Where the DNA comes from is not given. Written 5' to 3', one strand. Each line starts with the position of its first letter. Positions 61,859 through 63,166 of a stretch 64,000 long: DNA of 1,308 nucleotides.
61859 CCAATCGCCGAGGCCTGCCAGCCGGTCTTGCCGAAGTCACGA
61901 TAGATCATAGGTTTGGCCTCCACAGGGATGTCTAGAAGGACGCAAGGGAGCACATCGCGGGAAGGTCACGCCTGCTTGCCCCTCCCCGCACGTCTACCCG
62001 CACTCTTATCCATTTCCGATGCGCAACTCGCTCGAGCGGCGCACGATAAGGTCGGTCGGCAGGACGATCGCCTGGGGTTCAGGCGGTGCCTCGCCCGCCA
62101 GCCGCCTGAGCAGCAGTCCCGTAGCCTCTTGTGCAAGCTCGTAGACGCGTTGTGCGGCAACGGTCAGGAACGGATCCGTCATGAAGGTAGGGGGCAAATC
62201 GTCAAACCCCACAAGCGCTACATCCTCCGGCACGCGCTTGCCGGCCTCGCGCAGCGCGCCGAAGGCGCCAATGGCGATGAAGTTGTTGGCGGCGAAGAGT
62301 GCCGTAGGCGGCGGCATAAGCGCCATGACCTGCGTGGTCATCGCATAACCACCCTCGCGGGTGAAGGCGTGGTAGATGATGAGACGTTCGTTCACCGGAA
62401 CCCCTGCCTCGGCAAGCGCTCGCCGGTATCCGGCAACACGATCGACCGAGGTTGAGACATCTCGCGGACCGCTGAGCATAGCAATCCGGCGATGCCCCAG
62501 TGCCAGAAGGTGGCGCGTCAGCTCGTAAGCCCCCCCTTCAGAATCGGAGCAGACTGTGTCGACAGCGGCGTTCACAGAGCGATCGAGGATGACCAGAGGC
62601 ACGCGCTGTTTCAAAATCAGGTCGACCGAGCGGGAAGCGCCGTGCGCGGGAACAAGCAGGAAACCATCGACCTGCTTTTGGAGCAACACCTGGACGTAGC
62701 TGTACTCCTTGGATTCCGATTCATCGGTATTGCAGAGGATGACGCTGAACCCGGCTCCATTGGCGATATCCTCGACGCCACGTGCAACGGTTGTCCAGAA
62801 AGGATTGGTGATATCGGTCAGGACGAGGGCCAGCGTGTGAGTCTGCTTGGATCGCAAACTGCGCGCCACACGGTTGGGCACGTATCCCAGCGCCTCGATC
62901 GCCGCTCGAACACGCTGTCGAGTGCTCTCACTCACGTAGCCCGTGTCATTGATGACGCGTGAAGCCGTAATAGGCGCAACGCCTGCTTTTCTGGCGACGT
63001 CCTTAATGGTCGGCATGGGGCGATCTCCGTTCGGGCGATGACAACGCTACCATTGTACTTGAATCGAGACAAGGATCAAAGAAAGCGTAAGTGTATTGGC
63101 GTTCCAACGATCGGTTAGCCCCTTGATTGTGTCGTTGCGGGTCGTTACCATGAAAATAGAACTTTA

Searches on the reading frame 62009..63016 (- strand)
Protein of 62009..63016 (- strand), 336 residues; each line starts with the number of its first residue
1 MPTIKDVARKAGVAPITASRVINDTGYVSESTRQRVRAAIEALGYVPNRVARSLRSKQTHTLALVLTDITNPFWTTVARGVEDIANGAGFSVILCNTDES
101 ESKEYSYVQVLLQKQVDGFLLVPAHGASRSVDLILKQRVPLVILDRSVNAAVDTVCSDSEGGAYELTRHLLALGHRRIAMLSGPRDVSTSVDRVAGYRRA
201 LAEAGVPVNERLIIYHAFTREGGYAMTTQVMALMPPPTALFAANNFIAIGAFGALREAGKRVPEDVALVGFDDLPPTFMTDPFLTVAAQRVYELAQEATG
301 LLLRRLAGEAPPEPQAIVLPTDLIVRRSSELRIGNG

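Call 5: search_protein_families(library=pfam, proteins=[window:62009-63016:-])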
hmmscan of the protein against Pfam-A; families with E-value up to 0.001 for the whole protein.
window:62009-63016:- (336 aa): 4 families
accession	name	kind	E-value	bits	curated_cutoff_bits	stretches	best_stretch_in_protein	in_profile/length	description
PF13377.12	Peripla_BP_3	-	1.2e-34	120.2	26.5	1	168-329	2-167/167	Periplasmic binding protein-like domain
PF00532.27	Peripla_BP_1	-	3.1e-34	119.2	22.2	1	59-298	1-253/281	Periplasmic binding proteins and sugar binding domain of LacI family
PF00356.27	LacI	-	7.7e-20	70.9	27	1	3-48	1-46/46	Bacterial regulatory proteins, lacI family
PF13407.12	Peripla_BP_4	-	1e-16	61.7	35.1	1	63-277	2-222/258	Periplasmic binding protein domain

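Call 21: search_protein_families(library=ncbifam, proteins=[window:62009-63016:-], max_evalue=0.01)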
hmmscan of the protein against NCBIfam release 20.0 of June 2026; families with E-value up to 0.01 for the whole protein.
window:62009-63016:- (336 aa): 20 families
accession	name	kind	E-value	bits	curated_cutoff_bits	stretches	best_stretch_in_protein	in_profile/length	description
NF007743.0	PRK10423.1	equivalog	5.4e-75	252.5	531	1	1-328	1-329/330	ribose operon transcriptional repressor RbsR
NF007979.0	PRK10703.1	equivalog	3.5e-71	240.1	501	1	1-329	1-331/341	HTH-type transcriptional repressor PurR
NF047341.1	lactose_RbsR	equivalog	1e-70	238.7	382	1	3-329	4-328/331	ribose utilization transcriptional repressor RbsR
NF008269.0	PRK11041.1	equivalog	1.6e-67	228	436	1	2-329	10-337/342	DNA-binding transcriptional regulator CytR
TIGR01481.1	ccpA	equivalog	2.5e-61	207.9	442.35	1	3-328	4-328/330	catabolite control protein A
NF051853.1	TransRegUriRCory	equivalog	1.3e-58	198.7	550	1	2-329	1-324/327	transcriptional regulator UriR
NF007075.0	PRK09526.1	subfamily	6.5e-58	196.3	340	1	3-330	7-332/358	LacI family DNA-binding transcriptional regulator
NF052440.1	TransRegGNTRPSEAE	equivalog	5.6e-57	193.3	400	1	2-329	6-333/333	HTH-type transcriptional regulator GntR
NF008002.0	PRK10727.1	equivalog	2.1e-55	188.2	557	1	1-329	1-328/341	HTH-type transcriptional regulator GalR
NF007449.0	PRK10014.1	subfamily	1.1e-53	182.5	310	1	3-326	8-341/342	Mal regulon transcriptional regulator MalI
NF007706.0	PRK10401.1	equivalog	1.7e-52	178.8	555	1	1-329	1-328/346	HTH-type transcriptional regulator GalS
TIGR02417.1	fruct_sucro_rep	subfamily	1.3e-50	172.5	389.55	1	3-326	1-326/327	D-fructose-responsive transcription factor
NF008452.0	PRK11303.1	equivalog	2.5e-42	145.2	385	1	4-326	3-328/332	catabolite repressor/activator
NF047913.1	TransRegIdnR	equivalog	5.3e-37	127.8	500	1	3-310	7-313/331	DNA-binding transcriptional regulator IdnR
NF011563.0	PRK14987.1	equivalog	1.4e-31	110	433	1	2-309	6-312/331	gluconate operon transcriptional repressor GntR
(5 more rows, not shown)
